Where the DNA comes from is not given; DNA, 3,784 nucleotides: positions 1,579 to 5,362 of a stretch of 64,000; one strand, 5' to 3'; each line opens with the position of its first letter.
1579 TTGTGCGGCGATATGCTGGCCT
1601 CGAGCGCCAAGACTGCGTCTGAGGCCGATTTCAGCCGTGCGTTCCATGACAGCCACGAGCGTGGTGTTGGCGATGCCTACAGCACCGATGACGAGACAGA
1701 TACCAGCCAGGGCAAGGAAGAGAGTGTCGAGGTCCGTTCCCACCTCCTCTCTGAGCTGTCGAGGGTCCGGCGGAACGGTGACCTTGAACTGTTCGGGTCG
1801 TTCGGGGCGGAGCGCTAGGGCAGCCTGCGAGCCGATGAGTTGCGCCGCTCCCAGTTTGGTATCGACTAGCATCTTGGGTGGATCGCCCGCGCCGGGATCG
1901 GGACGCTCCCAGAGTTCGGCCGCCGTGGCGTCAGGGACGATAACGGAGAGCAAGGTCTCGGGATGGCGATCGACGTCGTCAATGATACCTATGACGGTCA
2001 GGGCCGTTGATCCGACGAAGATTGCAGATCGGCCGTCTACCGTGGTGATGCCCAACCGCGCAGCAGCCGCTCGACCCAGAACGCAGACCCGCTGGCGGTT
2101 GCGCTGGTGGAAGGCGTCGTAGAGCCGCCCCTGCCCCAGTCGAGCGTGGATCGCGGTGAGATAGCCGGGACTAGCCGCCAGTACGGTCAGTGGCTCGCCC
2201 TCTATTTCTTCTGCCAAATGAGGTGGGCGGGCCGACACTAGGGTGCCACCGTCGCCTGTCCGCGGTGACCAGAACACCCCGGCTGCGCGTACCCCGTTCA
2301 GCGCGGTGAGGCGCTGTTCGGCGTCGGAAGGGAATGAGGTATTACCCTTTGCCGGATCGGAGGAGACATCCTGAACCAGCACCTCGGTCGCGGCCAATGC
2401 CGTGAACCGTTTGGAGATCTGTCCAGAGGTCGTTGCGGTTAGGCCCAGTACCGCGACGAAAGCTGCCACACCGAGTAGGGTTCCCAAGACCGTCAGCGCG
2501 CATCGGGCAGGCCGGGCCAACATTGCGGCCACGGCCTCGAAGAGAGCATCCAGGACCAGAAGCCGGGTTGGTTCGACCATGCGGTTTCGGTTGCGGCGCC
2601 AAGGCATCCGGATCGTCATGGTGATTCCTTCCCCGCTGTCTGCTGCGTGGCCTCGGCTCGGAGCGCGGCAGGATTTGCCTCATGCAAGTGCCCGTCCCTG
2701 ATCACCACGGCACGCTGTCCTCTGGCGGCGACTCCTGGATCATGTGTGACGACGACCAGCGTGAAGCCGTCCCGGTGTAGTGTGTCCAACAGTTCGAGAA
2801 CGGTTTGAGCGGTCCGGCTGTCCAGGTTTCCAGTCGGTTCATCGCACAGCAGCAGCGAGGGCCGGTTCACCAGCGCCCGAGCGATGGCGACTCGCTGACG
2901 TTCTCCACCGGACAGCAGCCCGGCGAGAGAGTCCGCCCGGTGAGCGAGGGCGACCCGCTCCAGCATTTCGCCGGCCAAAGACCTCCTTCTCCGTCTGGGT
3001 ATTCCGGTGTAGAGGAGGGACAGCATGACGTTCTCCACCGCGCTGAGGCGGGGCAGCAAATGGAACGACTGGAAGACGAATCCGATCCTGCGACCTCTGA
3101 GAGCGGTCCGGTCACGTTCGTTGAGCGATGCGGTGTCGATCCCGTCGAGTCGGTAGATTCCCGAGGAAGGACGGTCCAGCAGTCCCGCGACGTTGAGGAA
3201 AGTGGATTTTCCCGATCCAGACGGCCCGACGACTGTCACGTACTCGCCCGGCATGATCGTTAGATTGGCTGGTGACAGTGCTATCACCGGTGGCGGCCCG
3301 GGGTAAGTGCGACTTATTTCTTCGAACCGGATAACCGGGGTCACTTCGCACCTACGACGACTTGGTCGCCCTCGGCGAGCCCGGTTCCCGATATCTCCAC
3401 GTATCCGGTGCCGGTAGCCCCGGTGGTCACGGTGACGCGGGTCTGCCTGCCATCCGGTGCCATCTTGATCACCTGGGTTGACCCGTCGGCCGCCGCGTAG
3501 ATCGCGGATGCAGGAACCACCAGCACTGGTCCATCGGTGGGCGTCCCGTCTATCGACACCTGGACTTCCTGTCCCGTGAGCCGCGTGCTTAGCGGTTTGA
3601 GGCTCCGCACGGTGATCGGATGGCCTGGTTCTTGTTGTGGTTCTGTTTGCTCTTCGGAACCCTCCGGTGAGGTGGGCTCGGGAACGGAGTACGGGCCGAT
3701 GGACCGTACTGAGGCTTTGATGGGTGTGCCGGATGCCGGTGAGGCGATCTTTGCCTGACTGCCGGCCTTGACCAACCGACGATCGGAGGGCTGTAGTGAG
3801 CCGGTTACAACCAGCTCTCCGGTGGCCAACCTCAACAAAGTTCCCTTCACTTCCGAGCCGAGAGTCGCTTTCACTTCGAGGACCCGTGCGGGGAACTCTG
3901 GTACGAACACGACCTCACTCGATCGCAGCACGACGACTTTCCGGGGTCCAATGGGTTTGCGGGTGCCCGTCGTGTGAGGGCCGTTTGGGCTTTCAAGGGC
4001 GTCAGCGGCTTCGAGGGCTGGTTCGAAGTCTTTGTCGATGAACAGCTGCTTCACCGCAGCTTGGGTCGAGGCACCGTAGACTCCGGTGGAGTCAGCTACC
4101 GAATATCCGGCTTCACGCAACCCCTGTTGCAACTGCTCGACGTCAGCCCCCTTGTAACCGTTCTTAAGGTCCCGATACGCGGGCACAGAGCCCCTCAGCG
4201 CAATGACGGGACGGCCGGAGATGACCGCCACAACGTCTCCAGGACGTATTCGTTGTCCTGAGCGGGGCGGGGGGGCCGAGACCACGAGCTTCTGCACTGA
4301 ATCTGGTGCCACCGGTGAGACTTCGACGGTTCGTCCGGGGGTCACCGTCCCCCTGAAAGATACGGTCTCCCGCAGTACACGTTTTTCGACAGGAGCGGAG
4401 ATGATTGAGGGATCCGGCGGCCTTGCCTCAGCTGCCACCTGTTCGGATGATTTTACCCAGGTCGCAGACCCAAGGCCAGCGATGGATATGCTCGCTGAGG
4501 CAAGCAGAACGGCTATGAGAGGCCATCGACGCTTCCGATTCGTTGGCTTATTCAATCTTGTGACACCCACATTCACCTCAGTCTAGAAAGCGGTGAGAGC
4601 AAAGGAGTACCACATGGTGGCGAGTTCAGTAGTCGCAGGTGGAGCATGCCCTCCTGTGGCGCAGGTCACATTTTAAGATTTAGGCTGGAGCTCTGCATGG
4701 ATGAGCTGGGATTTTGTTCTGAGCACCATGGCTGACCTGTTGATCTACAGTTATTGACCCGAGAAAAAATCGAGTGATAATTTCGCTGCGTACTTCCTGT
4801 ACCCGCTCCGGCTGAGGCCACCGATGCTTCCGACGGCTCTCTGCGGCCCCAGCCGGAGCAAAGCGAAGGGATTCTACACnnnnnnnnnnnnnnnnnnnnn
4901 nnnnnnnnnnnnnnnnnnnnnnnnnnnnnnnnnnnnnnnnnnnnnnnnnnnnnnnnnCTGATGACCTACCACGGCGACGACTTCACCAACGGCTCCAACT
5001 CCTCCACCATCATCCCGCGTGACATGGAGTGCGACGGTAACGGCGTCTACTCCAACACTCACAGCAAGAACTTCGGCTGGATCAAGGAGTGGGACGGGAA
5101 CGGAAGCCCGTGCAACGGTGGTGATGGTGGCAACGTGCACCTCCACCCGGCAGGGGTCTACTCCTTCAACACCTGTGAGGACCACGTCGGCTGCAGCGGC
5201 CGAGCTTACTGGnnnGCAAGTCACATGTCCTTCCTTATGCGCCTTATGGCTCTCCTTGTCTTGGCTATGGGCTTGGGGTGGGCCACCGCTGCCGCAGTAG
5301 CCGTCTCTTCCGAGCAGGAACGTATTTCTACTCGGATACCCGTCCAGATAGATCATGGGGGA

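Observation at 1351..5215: Small Cys-rich secreted protein divergently paired with a tripartite ABC exporter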

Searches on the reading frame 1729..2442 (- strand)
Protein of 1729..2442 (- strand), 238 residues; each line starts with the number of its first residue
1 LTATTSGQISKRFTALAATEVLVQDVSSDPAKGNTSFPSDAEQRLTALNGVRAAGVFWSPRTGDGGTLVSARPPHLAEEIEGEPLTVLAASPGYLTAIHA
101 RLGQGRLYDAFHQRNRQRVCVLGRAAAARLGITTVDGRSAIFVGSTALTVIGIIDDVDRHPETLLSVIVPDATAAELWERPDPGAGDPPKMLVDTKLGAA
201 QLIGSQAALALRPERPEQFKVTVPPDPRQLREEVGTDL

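Call 67: find_related_loci(query=A7, collection=metagenome_contigs, flank=10000)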
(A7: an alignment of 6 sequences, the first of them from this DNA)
Query A7 (238 aa) in metagenome_contigs; peptide patterns used: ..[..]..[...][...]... (x = any residue, [..] = any of these).
401 stretches matched a pattern; 130 encode a relative of the query (tblastn E <= 1e-3); the best 80 are kept; 80 distinct loci.
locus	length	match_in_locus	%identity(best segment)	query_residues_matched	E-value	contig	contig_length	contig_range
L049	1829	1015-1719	50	1-238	2e-70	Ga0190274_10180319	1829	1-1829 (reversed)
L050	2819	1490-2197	51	1-238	8e-65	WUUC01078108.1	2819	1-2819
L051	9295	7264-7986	51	1-238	1e-62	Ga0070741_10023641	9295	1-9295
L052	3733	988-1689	51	1-238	2e-62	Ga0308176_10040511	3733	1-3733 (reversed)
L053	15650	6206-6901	48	1-238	2e-61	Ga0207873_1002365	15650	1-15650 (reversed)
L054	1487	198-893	48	1-238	2e-63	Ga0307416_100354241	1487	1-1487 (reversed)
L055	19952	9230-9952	48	1-238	2e-59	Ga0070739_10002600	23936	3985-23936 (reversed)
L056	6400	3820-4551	48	1-238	1e-59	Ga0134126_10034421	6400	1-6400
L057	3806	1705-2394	51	1-234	3e-59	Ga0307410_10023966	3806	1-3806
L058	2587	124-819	49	1-238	2e-58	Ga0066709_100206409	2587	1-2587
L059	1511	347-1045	49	1-238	1e-59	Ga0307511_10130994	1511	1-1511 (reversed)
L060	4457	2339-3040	47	1-238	5e-57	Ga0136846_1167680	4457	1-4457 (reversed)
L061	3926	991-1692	47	1-238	4e-57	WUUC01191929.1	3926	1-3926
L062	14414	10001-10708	46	1-238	7e-54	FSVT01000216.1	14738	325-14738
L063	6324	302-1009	47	1-238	9e-54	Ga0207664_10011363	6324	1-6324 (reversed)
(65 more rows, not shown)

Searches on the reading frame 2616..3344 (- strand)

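Call 3: search_protein_families(library=pfam, proteins=[window:2616-3344:-], max_evalue=0.1)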
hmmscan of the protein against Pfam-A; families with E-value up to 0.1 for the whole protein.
window:2616-3344:- (242 aa): 11 families
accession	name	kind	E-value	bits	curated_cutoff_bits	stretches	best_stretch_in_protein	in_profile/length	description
PF00005.33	ABC_tran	-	2.5e-30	106.3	25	1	24-171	2-136/137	ABC transporter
PF13304.12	AAA_21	-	2.2e-08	35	27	2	153-205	247-302/304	AAA domain, putative AbiEii toxin, Type IV TA system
PF02463.25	SMC_N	-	1.2e-05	25.4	40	1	143-215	136-211/220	RecF/RecN/SMC N terminal domain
PF13191.12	AAA_16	-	0.0027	18.6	32.6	1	34-193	25-131/167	AAA ATPase domain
PF13555.12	AAA_29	-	0.0034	17.5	27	1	33-50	22-39/61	P-loop containing region of AAA domain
PF20703.3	nSTAND1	-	0.0049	17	27.1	1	35-59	35-58/379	Novel STAND NTPase 1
PF13604.12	AAA_30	-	0.011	15.9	27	0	34-53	19-38/191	AAA domain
PF13671.12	AAA_33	-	0.025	15.3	27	0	37-50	3-16/143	AAA domain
PF13401.12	AAA_22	-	0.058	14.2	27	0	36-56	8-28/130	AAA domain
PF13558.12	SbcC_Walker_B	-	0.082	13.6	27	0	159-187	61-89/90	SbcC/RAD50-like, Walker B motif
PF03193.22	RsgA_GTPase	-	0.089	13.1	30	0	33-52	106-125/174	RsgA GTPase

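Call 4: search_protein_families(library=ncbifam, proteins=[window:2616-3344:-], max_evalue=0.1)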
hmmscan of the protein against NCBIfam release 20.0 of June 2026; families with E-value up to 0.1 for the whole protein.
window:2616-3344:- (242 aa): 201 families (the best 25 are shown)
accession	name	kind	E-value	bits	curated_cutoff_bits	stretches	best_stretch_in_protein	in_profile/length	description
NF007826.0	PRK10535.1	equivalog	4.8e-65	220.1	966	1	1-236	1-237/648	macrolide ABC transporter ATP-binding protein/permease MacB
TIGR02211.1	LolD_lipo_ex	equivalog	5.6e-62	209.1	307.75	1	19-221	17-220/221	lipoprotein-releasing ABC transporter ATP-binding protein LolD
NF038007.1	ABC_ATP_DarD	equivalog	2e-58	197.4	375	1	23-220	21-218/218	darobactin export ABC transporter ATP-binding protein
TIGR02673.1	FtsE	equivalog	5.1e-58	196.2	264.85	1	4-215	1-210/214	cell division ATP-binding protein FtsE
NF008639.0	PRK11629.1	equivalog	1e-55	188.7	360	1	27-222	30-226/234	lipoprotein-releasing ABC transporter ATP-binding protein LolD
NF007879.0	PRK10584.1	equivalog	1.1e-54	185.5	336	1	23-223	26-227/228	putative ABC transporter ATP-binding protein YbbA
TIGR03608.1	L_ocin_972_ABC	subfamily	6.3e-52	176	254.85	1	22-214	13-205/206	putative bacteriocin export ABC transporter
TIGR02982.1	heterocyst_DevA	subfamily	2.7e-47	161.2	295.8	1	23-220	21-219/220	ABC exporter ATP-binding subunit, DevA family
NF007027.0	PRK09493.1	equivalog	7e-46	156.5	379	1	5-228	2-223/240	glutamine ABC transporter ATP-binding protein GlnQ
TIGR02315.1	ABC_phnC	equivalog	4.7e-43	147.3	266.1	1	4-231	1-236/243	phosphonate ABC transporter ATP-binding protein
TIGR02314.1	ABC_MetN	equivalog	3e-41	141.6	499.7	1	7-223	4-222/343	methionine ABC transporter ATP-binding protein MetN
NF008428.0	PRK11264.1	equivalog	3.3e-40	137.9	406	1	23-230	19-233/250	L-cystine ABC transporter ATP-binding protein TcyN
NF040933.2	ABC_arch_GlcV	equivalog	6.2e-40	137.1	450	1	5-222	3-222/357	glucose ABC transporter ATP-binding protein GlcV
NF006987.0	PRK09452.1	equivalog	1.8e-39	135.5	482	1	2-222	15-228/378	spermidine/putrescine ABC transporter ATP-binding protein PotA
TIGR00968.1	3a0106s01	subfamily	1.4e-38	132.7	342.75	1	20-224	13-213/237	sulfate ABC transporter ATP-binding protein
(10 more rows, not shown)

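Call 10: search_protein_families(library=padloc, proteins=[window:2616-3344:-], max_evalue=0.01)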
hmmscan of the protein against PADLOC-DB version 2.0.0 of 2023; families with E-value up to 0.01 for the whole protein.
window:2616-3344:- (242 aa): 10 families
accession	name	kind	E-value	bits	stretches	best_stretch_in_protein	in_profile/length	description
PDLC04135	mad3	-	1.7e-30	104.9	2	141-218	261-340/374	mads_3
PDLC04140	mad8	-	6.9e-10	36.9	1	23-206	17-237/314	mads_8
PDLC02980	AriA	-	4.9e-08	31.3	1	143-205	237-302/304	-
PDLC04164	AriA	-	6.9e-05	20.5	1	143-210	171-240/253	-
PDLC04213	HEC-02A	-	0.00011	19.9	1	157-202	227-272/337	-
PDLC00303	PtuA1|PtuA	-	0.001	16.3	0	36-51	15-30/386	AAA ATPase domain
PDLC03859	LmuB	-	0.0025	15.1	0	162-207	540-586/611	-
PDLC02335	AbiLi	-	0.0035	14.5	0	36-54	79-97/326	AbiLi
PDLC04182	HEC-01A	-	0.0074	13.3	0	36-56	34-54/406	-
PDLC04710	PDC-M56A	-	0.0097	12.9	0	28-55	15-42/382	-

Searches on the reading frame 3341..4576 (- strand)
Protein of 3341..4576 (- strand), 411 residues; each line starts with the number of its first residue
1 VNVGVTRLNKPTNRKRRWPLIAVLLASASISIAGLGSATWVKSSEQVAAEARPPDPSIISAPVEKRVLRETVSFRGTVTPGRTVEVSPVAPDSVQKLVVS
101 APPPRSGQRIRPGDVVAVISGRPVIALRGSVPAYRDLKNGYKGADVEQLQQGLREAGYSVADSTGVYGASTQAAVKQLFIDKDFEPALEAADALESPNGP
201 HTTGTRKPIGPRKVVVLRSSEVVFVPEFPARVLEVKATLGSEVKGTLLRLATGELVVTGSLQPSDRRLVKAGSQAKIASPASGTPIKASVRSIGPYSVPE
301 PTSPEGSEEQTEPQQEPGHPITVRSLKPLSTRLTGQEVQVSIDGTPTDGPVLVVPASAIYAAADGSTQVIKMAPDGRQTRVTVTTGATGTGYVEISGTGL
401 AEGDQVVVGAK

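Call 3: search_protein_families(library=pfam, proteins=[window:3341-4576:-], max_evalue=0.1)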
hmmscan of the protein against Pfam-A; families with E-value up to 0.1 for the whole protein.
window:3341-4576:- (411 aa): 2 families
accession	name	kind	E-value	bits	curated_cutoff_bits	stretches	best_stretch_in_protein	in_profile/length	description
PF01471.23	PG_binding_1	-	3.2e-07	30.9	23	1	143-177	2-36/57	Putative peptidoglycan binding domain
PF13437.12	HlyD_3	-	4e-05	24.7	22.2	1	228-300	6-79/106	HlyD family secretion protein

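Call 4: search_protein_families(library=ncbifam, proteins=[window:3341-4576:-], max_evalue=0.1)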
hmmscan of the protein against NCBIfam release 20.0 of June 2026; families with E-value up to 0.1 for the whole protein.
window:3341-4576:- (411 aa): 7 families
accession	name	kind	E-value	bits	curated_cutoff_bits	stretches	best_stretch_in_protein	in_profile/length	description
TIGR01730.1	RND_mfp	subfamily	1.1e-09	37.8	94.9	1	333-408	235-307/322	efflux RND transporter periplasmic adaptor subunit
TIGR00999.1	8a0102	subfamily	2.1e-07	30.3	319.3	1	334-408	193-264/271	CzcB/NccB family metal efflux transporter periplasmic adaptor subunit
NF033138.2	RND-peri-MexC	equivalog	2.2e-05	23.8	625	1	346-410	296-359/375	MexC family multidrug efflux RND transporter periplasmic adaptor subunit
TIGR02869.1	spore_SleB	equivalog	0.00052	20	236.5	1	136-178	6-48/201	spore cortex-lytic enzyme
NF038010.1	ABC_adapt_DarC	equivalog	0.0041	15.9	450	1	335-408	329-402/417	darobactin export ABC transporter periplasmic adaptor subunit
NF052335.1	PdgHdaseHSB129560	equivalog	0.011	15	500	1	134-178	197-241/330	peptidoglycan hydrolase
NF052377.1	lmo1851_S41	exception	0.024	13.3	725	1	134-185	381-432/468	lmo1851 family serine protease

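Call 10: search_protein_families(library=padloc, proteins=[window:3341-4576:-], max_evalue=0.01)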
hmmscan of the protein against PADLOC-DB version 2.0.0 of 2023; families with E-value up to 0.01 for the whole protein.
window:3341-4576:- (411 aa): 0 families

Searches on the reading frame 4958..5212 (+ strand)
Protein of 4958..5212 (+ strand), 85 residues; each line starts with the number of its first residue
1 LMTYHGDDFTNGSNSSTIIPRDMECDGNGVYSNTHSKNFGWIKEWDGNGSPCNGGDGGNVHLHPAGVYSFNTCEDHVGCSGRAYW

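Call 14: search_protein_representatives(protein=window:4958-5212:+)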
Query: 85 residues. Proteins with E-value up to 0.001 (for the whole library): 12; up to 1e-10: 1; up to 1e-30: 1. The best 12 are listed.
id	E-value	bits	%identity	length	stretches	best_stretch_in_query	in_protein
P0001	1.0e-54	199.2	100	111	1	1-85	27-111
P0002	5.9e-08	49.1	36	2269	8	16-51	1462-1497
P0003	1.1e-06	45.1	26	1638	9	22-80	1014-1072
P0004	9.6e-06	42.0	44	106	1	3-81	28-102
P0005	9.6e-06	42.0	45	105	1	3-82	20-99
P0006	1.3e-05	41.6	45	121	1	4-84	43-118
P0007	2.1e-05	40.9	40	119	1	3-84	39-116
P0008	2.4e-05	40.8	38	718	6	21-62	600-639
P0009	2.6e-05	40.7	45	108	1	3-80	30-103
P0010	6.9e-05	39.3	47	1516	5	52-75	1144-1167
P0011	7.4e-05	39.2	39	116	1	3-81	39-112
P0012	5.6e-04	36.4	39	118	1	3-80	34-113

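Call 34: search_protein_families(library=pfam, proteins=[P0002, P0003, P0008, P0010], max_evalue=0.001)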
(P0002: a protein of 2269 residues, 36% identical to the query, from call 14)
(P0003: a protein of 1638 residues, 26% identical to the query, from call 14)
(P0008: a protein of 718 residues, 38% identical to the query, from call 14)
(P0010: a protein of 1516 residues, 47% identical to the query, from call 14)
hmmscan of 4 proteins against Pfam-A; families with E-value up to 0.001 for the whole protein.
P0002 (2269 aa): 4 families
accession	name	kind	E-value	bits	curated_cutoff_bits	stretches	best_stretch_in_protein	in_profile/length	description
PF01161.25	PBP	-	4.2e-22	79.4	24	1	2129-2266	10-135/135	Phosphatidylethanolamine-binding protein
PF08896.16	DUF1842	-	5.6e-06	27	23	0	1571-1617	15-61/113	Domain of unknown function (DUF1842)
PF10522.14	RII_binding_1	-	0.00034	21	18.8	0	441-451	3-13/19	RII binding domain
PF02752.27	Arrestin_C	-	0.00092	20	27.7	0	926-967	2-42/137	Arrestin (or S-antigen), C-terminal domain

P0003 (1638 aa): 9 families
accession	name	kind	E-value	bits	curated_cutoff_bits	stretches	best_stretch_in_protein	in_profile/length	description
PF19081.6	Ig_7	-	1.1e-76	253.5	27.3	12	1247-1314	8-81/84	Ig-like domain CHU_C associated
PF18911.6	PKD_4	-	1.7e-35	121.3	27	0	380-455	3-84/85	PKD domain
PF13927.12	Ig_3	-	5.7e-28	97.7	30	0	544-599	8-78/78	Immunoglobulin domain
PF13585.12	CHU_C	-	2.8e-22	79.1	27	1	1557-1635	3-86/86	CHU_C Type IX secretion signal domain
PF13895.12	Ig_2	-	1.2e-20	74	27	0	462-534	4-78/79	Immunoglobulin domain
PF24312.1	Ig-like_POM152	-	6.4e-11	42.9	27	0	576-604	52-80/89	Nucleoporin POM152, Ig-like domain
PF16820.11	PKD_3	-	3.3e-09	36.9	26.3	0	1191-1220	34-63/68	PKD-like domain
PF07679.22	I-set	-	2.1e-07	31.3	23.7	0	546-600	9-63/90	Immunoglobulin I-set domain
PF18788.6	DarA_N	-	2e-06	28.1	27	0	821-890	24-94/122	Defence against restriction A N-terminal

P0008 (718 aa): 3 families
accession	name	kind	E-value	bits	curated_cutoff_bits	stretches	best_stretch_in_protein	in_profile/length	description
PF07538.16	ChW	-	2.6e-109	357.1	22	6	413-447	1-35/35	Clostridial hydrophobic W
PF02368.24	Big_2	-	1.1e-09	38.6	22.8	2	234-281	24-70/79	Bacterial Ig-like domain (group 2)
PF10832.13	YhfG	-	1.5e-07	31.6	22.6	0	528-555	23-50/54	YhfG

P0010 (1516 aa): 10 families
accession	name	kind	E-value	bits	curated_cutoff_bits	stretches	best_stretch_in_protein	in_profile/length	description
PF03382.20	DUF285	-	7.9e-98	323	25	3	240-339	16-115/120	Mycoplasma protein of unknown function, DUF285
PF00028.23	Cadherin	-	3.1e-83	274.7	28.8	8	582-673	3-93/93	Cadherin domain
PF17963.7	Big_9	-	1e-17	65.2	23.6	0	676-776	1-89/89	Bacterial Ig domain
PF21027.3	Sde0182_C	-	4.3e-13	50.1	27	0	1382-1416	43-77/83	Cellulose-binding protein Sde0182, C-terminal domain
PF23592.1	Cadherin_CELSR2_9th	-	1e-10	42.1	36.8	0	587-664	22-95/100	CELSR2-like, ninth cadherin domain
PF03413.25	PepSY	-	8e-10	39.3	24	0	598-634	22-56/60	Peptidase propeptide and YPEB domain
PF17803.7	Cadherin_4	-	1.8e-08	35.2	25.1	2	666-735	1-71/71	Bacterial cadherin-like domain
PF18962.6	Por_Secre_tail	-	1.8e-08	35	27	1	1444-1514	1-74/75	Secretion system C-terminal sorting domain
PF10182.14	Flo11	-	3.3e-05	24.5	25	0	1176-1235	30-89/151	Flo11 domain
PF20093.5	DUF6484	-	0.00015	22.8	27.6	0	796-826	17-52/61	Domain of unknown function (DUF6484)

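Call 88: find_encoding_contigs(protein=P0011, flank=6000, max_places=2)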
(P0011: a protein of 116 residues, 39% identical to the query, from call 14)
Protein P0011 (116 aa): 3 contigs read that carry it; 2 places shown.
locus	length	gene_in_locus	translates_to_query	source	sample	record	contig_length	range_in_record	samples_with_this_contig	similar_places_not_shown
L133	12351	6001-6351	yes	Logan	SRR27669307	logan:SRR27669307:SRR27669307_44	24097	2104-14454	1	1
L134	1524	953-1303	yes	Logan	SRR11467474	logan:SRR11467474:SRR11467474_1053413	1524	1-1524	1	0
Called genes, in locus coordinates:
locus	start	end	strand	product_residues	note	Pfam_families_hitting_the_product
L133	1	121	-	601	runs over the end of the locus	PF22924:ACOX_C_alpha1, PF01756:ACOX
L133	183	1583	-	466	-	PF00890:FAD_binding_2 (faint), PF01134:GIDA (weak), PF01946:Thi4 (faint), PF07992:Pyr_redox_2, PF12831:FAD_oxidored (weak), PF13738:Pyr_redox_3, PF00070:Pyr_redox, PF02852:Pyr_redox_dim, +2 more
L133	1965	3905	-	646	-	PF03109:ABC1, PF01636:APH (faint)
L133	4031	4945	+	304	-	PF13354:Beta-lactamase2, PF00144:Beta-lactamase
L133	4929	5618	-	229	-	PF01370:Epimerase (faint), PF13460:NAD_binding_10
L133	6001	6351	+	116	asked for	-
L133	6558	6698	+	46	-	-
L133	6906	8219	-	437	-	PF13203:DUF2201_N, PF09967:DUF2201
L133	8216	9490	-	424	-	PF00158:Sigma54_activat (faint), PF01078:Mg_chelatase (faint), PF07726:AAA_3 (faint), PF07728:AAA_5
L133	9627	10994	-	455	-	-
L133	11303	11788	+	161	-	PF15589:Imm21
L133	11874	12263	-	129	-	-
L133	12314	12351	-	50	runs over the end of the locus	-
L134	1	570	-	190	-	?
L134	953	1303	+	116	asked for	-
